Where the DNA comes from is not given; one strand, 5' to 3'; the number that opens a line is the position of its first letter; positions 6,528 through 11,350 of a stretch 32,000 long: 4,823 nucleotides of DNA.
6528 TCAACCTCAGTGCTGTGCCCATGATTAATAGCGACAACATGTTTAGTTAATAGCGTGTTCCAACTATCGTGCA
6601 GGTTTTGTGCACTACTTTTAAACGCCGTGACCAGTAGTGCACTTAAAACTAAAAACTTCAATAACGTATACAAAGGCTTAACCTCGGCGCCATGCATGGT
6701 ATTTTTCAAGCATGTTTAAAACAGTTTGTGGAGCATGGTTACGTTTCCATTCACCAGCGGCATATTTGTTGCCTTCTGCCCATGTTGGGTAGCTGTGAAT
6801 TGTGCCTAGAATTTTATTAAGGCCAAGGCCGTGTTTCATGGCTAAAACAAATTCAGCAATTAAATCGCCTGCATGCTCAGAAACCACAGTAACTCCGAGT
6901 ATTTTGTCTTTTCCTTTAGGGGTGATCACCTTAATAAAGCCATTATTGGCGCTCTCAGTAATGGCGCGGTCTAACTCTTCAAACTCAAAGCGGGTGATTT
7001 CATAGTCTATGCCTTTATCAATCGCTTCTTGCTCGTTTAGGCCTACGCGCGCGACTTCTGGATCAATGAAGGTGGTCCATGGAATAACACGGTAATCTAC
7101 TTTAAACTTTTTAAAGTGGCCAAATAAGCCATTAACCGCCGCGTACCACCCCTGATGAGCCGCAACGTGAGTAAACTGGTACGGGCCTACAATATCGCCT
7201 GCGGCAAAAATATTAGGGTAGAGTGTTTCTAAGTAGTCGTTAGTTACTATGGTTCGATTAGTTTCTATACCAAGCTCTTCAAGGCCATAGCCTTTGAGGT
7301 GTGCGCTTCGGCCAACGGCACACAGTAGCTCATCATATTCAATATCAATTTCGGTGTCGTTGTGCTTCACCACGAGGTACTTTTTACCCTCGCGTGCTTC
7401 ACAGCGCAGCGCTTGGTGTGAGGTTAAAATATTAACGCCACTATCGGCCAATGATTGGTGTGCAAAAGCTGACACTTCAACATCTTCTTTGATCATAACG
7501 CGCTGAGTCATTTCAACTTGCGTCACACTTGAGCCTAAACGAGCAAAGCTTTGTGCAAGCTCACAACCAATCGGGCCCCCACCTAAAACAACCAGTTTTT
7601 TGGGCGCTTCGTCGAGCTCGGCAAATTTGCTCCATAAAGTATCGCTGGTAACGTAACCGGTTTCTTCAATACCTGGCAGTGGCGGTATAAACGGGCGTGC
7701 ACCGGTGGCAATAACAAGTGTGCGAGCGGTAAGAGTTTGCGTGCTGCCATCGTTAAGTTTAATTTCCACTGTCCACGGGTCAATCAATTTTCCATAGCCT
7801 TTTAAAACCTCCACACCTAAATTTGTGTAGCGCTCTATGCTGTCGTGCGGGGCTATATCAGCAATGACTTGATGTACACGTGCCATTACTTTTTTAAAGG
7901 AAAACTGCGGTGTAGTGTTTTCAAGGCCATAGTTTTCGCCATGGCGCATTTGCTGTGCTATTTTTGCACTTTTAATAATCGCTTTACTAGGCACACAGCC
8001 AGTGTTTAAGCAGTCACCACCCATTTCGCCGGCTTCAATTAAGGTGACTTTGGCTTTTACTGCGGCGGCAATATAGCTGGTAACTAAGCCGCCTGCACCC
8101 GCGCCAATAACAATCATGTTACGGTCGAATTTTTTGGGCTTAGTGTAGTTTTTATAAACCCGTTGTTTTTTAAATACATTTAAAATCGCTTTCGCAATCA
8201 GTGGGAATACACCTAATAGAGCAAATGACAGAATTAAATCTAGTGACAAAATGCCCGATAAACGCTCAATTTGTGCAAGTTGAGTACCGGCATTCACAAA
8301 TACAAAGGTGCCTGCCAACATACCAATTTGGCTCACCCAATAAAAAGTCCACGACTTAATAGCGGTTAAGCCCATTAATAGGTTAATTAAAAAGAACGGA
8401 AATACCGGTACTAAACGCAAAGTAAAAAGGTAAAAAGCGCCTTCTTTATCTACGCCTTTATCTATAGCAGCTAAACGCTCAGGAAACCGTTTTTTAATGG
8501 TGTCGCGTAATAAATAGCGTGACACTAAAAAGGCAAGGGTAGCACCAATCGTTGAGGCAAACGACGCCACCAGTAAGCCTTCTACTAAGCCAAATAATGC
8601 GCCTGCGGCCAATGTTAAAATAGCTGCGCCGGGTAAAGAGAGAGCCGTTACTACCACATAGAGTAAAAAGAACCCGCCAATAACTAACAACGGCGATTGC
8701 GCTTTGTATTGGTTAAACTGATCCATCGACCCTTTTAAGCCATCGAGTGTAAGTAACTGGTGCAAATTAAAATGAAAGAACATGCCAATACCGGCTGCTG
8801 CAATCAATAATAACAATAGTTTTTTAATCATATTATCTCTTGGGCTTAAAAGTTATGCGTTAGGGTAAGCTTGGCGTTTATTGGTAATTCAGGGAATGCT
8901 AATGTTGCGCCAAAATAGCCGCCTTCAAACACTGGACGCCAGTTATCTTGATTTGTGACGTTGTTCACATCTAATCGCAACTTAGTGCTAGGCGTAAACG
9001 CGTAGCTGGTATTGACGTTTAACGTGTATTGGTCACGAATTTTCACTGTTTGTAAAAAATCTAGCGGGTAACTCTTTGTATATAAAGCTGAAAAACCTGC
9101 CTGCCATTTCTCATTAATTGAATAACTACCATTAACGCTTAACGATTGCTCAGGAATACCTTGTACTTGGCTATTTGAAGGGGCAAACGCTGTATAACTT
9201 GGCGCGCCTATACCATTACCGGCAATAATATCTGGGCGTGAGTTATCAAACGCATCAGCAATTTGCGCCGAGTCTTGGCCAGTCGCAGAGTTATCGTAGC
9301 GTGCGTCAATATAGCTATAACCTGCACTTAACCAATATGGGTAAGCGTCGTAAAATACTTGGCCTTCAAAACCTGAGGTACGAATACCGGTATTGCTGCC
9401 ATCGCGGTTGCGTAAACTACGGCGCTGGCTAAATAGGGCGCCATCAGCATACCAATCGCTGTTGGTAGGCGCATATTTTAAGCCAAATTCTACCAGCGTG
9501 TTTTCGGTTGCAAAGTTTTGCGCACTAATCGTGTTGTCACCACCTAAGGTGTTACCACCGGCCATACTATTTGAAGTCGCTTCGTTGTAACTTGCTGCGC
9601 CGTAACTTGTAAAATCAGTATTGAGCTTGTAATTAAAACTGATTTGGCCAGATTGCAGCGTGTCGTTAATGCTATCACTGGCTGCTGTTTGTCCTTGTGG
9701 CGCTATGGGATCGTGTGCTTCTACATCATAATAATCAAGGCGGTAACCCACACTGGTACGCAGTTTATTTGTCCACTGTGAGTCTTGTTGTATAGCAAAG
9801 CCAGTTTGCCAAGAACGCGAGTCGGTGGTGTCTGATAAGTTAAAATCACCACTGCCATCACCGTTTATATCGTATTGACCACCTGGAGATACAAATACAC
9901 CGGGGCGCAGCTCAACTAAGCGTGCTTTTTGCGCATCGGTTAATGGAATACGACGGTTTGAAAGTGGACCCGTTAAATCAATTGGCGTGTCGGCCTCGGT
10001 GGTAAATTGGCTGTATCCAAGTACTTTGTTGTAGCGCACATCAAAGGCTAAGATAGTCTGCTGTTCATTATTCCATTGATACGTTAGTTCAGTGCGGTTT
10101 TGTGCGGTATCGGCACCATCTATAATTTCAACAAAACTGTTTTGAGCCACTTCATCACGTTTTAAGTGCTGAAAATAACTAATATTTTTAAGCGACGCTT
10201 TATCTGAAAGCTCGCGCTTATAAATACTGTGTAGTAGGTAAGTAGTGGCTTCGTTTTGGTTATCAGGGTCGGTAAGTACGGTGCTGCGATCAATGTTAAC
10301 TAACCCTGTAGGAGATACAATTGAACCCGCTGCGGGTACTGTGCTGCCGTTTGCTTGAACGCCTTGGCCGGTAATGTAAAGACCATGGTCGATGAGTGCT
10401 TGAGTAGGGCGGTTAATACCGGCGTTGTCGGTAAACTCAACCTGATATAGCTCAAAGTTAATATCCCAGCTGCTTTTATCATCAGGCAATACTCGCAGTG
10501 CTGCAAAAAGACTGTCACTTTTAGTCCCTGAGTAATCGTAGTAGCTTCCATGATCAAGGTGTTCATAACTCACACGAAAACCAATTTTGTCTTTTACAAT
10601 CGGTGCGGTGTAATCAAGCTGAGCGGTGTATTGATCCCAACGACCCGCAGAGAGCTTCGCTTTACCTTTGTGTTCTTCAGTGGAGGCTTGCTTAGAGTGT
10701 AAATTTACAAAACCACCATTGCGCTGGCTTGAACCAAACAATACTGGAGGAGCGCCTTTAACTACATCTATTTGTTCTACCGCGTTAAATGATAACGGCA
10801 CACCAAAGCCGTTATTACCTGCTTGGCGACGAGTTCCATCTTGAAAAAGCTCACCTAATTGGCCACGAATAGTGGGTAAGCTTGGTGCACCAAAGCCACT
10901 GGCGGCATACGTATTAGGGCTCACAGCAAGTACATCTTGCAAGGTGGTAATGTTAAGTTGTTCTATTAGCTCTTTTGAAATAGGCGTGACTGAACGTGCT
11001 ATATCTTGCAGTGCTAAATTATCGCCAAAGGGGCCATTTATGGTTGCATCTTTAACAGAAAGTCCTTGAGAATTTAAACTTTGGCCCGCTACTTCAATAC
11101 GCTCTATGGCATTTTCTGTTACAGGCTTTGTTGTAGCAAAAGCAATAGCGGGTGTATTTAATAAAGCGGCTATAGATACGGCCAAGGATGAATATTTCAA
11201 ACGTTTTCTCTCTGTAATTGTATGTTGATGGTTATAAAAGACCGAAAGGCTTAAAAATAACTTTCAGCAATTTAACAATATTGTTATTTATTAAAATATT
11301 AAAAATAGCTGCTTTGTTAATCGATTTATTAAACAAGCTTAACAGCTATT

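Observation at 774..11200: Eight-gene operon coupling a TonB-dependent receptor and a YnjBCD-like ABC importer to three lipid-related membrane enzymes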

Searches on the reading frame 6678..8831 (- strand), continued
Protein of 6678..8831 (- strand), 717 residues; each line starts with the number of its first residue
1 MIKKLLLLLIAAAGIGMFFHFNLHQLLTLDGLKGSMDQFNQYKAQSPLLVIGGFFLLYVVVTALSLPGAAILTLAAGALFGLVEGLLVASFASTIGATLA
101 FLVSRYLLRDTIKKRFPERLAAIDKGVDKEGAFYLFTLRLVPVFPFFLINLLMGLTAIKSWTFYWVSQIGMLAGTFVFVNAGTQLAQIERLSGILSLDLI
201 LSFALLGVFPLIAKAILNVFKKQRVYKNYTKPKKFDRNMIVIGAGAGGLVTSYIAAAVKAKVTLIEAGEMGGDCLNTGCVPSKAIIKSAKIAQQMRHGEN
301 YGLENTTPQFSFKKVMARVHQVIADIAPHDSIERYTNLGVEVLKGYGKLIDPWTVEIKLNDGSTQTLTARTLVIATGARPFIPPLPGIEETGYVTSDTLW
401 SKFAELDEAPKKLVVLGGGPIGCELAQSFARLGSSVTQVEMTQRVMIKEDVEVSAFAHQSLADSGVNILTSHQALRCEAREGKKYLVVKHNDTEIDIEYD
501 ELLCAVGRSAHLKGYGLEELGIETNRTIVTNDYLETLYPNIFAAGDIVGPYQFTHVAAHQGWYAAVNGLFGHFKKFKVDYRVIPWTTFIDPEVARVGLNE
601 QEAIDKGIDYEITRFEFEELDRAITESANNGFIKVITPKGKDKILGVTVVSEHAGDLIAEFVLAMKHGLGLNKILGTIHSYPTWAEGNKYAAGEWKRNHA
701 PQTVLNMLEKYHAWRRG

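Call 110: get_annotated_region(hit=H103, flank=9000)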
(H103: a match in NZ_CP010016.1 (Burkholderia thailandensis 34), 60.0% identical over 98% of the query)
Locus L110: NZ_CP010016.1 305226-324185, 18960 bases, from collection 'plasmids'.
description: Burkholderia thailandensis 34 plasmid unnamed, complete sequence
organism: Burkholderia thailandensis 34 (NCBI taxid 1249664)
taxonomy: Bacteria; Pseudomonadota; Betaproteobacteria; Burkholderiales; Burkholderiaceae; Burkholderia; Burkholderia thailandensis; Burkholderia thailandensis 34
host: -; source: -; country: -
typing (MOB-suite, as given by PLSDB): non-mobilizable; replicon rep_cluster_2012,rep_cluster_465
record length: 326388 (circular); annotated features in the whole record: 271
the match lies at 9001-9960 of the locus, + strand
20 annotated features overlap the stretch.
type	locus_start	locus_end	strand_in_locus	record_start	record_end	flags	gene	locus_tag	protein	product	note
CDS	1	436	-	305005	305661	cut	-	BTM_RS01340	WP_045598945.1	TIGR04282 family arsenosugar biosynthesis glycosyltransferase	GO:0009058 - biosynthetic process [Evidence IEA]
CDS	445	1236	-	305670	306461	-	-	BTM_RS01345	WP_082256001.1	TIGR04283 family arsenosugar biosynthesis glycosyltransferase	GO:0009058 - biosynthetic process [Evidence IEA]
CDS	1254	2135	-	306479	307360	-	-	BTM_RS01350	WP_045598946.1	S-methyl-5'-thioadenosine phosphorylase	-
CDS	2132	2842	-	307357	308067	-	-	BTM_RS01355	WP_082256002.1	hypothetical protein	-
CDS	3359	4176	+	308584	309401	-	-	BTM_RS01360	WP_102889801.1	IS5 family transposase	-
CDS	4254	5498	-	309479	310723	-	-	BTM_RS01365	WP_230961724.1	MFS transporter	GO:0055085 - transmembrane transport [Evidence IEA]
CDS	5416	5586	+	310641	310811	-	-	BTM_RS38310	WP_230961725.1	hypothetical protein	-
CDS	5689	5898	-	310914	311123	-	-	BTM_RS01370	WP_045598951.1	zf-HC2 domain-containing protein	-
CDS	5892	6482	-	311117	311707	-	-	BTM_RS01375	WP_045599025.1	sigma-70 family RNA polymerase sigma factor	GO:0006352 - DNA-templated transcription initiation [Evidence IEA]; GO:0006355 - regulation of DNA-templated ...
CDS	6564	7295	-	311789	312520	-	-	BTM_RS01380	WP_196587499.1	cytochrome c biogenesis CcdA family protein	-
CDS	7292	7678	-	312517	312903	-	-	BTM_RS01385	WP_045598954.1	thioredoxin family protein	-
CDS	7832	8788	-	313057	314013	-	-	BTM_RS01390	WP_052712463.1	hypothetical protein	-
CDS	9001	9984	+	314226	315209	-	arsS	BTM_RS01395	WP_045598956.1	arsenosugar biosynthesis radical SAM (seleno)protein ArsS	-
CDS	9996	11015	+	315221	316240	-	-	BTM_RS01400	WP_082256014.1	hypothetical protein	-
CDS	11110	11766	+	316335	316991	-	-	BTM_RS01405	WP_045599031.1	YiiX/YebB-like N1pC/P60 family cysteine hydrolase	-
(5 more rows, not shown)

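Call 113: search_protein_families(library=ncbifam, proteins=[L106:12244-13281:+, L105:9814-10905:-, L110:9996-11015:+, L110:12122-13513:+], max_evalue=1e-8)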
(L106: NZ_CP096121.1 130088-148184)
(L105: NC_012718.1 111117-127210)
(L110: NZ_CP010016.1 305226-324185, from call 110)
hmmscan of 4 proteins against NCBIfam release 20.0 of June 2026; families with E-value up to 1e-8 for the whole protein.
L106:12244-13281:+ (345 aa): 16 families
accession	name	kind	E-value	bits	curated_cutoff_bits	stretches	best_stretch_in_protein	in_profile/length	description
NF008823.0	PRK11873.1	subfamily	4.8e-52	177.1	263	1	2-235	8-245/272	arsenite methyltransferase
NF040538.1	methyl_ArsM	equivalog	5.1e-42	144.3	500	2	1-128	1-128/356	arsinothricin biosynthesis methyltransferase ArsM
NF041536.1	ArsM_DUF2284_UU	exception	5.5e-32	110.7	575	1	36-223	49-231/459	arsenite methyltransferase/DUF2284 domain selenoprotein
NF041537.1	ArsM_AhpD_UU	exception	1.5e-31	109.4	510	1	38-222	51-230/345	arsenite methyltransferase/AhpD domain selenoprotein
NF038099.1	AsSugarArsM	exception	1.4e-29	103.3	400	1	18-304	16-300/321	arsenosugar biosynthesis arsenite methyltransferase ArsM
NF047649.1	MTase_UXPK_star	exception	5e-27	94.7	460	1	59-215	75-224/283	methyltransferase/UXPK-star double selenoprotein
NF045667.1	MTase_DVU1556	equivalog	2.4e-20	72.9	155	1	61-214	22-160/213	DVU_1556 family methyltransferase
NF040539.1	AST_met_ArsM_2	exception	1.9e-18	67.3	240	1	63-218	58-209/262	putative arsinothricin biosynthesis methyltransferase ArsM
TIGR02072.1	BioC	equivalog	1e-14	54.9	184.95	1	61-176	34-136/244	malonyl-ACP O-methyltransferase BioC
TIGR01983.1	UbiG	equivalog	2.2e-14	53.3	102.95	1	42-179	34-156/228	bifunctional 2-polyprenyl-6-hydroxyphenol methylase/3-demethylubiquinol 3-O-methyltransferase UbiG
NF043040.1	corrin_prot_MT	hypoth_equivalog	2.9e-13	49.8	180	1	61-176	41-151/216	corrinoid protein-associated methyltransferase CpaM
NF001244.0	PRK00216.1-5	equivalog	3e-13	49.6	216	1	62-175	49-156/236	bifunctional demethylmenaquinone methyltransferase/2-methoxy-6-polyprenyl-1,4-benzoquinol methylase UbiE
NF001243.0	PRK00216.1-4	equivalog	1.2e-12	47.7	235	1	61-169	47-148/237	demethylmenaquinone methyltransferase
TIGR02752.1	MenG_heptapren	equivalog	2.1e-12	47.1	419.85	1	61-170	45-147/231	demethylmenaquinone methyltransferase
TIGR01934.1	MenG_MenH_UbiE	subfamily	4.7e-10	39.1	158.35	1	61-175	39-144/223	ubiquinone/menaquinone biosynthesis methyltransferase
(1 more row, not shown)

L105:9814-10905:- (363 aa): 7 families
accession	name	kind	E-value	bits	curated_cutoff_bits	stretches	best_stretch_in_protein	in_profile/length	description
TIGR03169.1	Nterm_to_SelD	hypoth_equivalog_domain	1.7e-103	346.8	310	1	5-360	2-365/365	pyridine nucleotide-disulfide oxidoreductase family protein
TIGR04369.1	fusion_not_SelD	hypoth_equivalog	3.6e-68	230.3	700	1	7-361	1-339/701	oxidoreductase/SelD-related fusion protein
NF005883.0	PRK07845.1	equivalog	1.5e-11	44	479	1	147-281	180-318/466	NAD(P)H-quinone dehydrogenase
NF041682.1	ant_diox_AndAa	equivalog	9.7e-11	41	650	1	75-286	78-288/406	anthranilate 1,2-dioxygenase system ferredoxin--NAD(+) reductase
TIGR01350.1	lipoamide_DH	equivalog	5.3e-10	38.6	408.8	1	145-278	171-310/461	dihydrolipoyl dehydrogenase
TIGR02053.1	MerA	equivalog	2e-09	37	454.45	1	144-301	167-327/465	mercury(II) reductase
TIGR03385.1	CoA_CoA_reduc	equivalog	3.8e-09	35.8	578.8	1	133-281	138-287/439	CoA-disulfide reductase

L110:9996-11015:+ (339 aa): 0 families

L110:12122-13513:+ (463 aa): 18 families
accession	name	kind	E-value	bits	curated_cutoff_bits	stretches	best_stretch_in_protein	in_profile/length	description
NF045646.2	rSAM_Se_TrsS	equivalog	1.4e-31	109.5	490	1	51-397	86-430/441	radical SAM (seleno)protein TrsS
NF045702.1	rSAM_GDGT_ether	equivalog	1.9e-20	73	450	1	54-262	89-302/486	tetraether lipid synthase Tes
TIGR02668.1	moaA_archaeal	equivalog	2.8e-16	59.4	325.25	1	53-219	12-178/303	GTP 3',8-cyclase MoaA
TIGR02666.1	moaA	equivalog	1.7e-15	56.8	284.05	1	55-227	14-193/336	GTP 3',8-cyclase MoaA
TIGR04347.1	pseudo_SAM_Halo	equivalog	1.8e-14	53.8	525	1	45-214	34-199/390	TIGR04347 family pseudo-SAM/SPASM protein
TIGR04133.1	rSAM_w_lipo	hypoth_equivalog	2.3e-13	49.8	425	1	50-169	23-142/350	TIGR04133 family radical SAM/SPASM protein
TIGR04546.1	rSAM_ahbC_deAc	equivalog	2.3e-13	49.7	650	1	53-235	41-219/390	12,18-didecarboxysiroheme deacetylase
NF001199.0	PRK00164.2-1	equivalog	4.5e-13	49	231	1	50-213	11-174/308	GTP 3',8-cyclase MoaA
TIGR04317.1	W_rSAM_matur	equivalog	6e-13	48.6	380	1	53-215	6-172/349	tungsten cofactor oxidoreductase radical SAM maturase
TIGR04055.1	rSAM_NirJ2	equivalog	4.2e-12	46.2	500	1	53-219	2-166/326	putative heme d1 biosynthesis radical SAM protein NirJ2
TIGR04545.1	rSAM_ahbD_hemeb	equivalog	1e-11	44.9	500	1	53-216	2-164/339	heme b synthase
TIGR02109.1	PQQ_syn_pqqE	equivalog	1.8e-11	43.6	381.35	1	53-213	9-168/358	pyrroloquinoline quinone biosynthesis protein PqqE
NF038283.1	viperin_w_prok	equivalog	1e-10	41.3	180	1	55-166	6-120/281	viperin family antiviral radical SAM protein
TIGR04054.1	rSAM_NirJ1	equivalog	1.2e-10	40.6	650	1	52-237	37-218/387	putative heme d1 biosynthesis radical SAM protein NirJ1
TIGR04466.1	rSAM_BlsE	equivalog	1.6e-10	41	400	1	56-210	8-158/327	cytosylglucuronate decarboxylase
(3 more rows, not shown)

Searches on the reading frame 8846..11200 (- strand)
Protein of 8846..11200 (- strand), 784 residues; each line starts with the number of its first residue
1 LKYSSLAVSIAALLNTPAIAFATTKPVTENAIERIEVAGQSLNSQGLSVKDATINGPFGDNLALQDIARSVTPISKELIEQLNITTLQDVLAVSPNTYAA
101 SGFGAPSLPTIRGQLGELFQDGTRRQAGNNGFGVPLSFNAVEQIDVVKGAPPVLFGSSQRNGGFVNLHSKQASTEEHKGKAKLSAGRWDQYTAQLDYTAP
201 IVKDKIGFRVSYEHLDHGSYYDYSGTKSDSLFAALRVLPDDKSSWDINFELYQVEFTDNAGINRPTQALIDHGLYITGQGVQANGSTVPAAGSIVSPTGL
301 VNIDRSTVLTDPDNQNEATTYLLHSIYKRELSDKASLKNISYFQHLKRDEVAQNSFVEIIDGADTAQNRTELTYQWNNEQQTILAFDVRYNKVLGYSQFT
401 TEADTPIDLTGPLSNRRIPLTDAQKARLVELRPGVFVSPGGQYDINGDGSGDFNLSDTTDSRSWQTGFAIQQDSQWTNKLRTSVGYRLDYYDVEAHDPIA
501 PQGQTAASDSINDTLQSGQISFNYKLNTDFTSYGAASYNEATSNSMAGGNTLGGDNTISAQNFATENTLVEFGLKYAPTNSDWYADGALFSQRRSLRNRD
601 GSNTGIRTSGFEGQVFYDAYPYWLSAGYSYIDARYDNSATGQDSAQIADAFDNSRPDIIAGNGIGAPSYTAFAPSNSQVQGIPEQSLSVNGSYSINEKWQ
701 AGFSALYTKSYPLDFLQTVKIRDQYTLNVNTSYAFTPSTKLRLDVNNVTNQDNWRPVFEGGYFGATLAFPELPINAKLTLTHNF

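Call 3: search_protein_families(library=pfam, proteins=[window:8846-11200:-], max_evalue=0.001)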
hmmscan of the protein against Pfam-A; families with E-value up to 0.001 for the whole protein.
window:8846-11200:- (784 aa): 2 families
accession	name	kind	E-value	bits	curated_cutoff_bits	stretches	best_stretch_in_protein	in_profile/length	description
PF07715.20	Plug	-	3.3e-12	47.3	23.9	1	64-162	2-106/107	TonB-dependent Receptor Plug Domain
PF00593.30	TonB_dep_Rec_b-barrel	-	8e-12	46.2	27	1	283-748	29-436/436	TonB dependent receptor-like, beta-barrel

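Call 4: search_protein_families(library=ncbifam, proteins=[window:8846-11200:-], max_evalue=0.001)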
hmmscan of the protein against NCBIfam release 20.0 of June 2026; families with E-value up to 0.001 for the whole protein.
window:8846-11200:- (784 aa): 1 family
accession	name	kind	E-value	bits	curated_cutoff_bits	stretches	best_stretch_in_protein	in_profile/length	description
TIGR01783.1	TonB-siderophor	subfamily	2.3e-31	109.1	223.5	3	66-250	1-189/649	TonB-dependent siderophore receptor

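Call 58: search_solved_structures(query=window:8846-11200:-, max_evalue=0.001)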
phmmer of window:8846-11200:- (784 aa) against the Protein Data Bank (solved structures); distinct sequences matched with E-value up to 0.001: 2.
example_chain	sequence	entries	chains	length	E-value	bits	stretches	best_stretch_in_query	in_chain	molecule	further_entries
1xkh_A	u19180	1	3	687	1.8e-09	39.8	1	65-234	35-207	Ferripyoverdine receptor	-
5fp1_A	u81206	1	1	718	1.4e-07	33.6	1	51-177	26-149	TONB-DEPENDENT SIDEROPHORE RECEPTOR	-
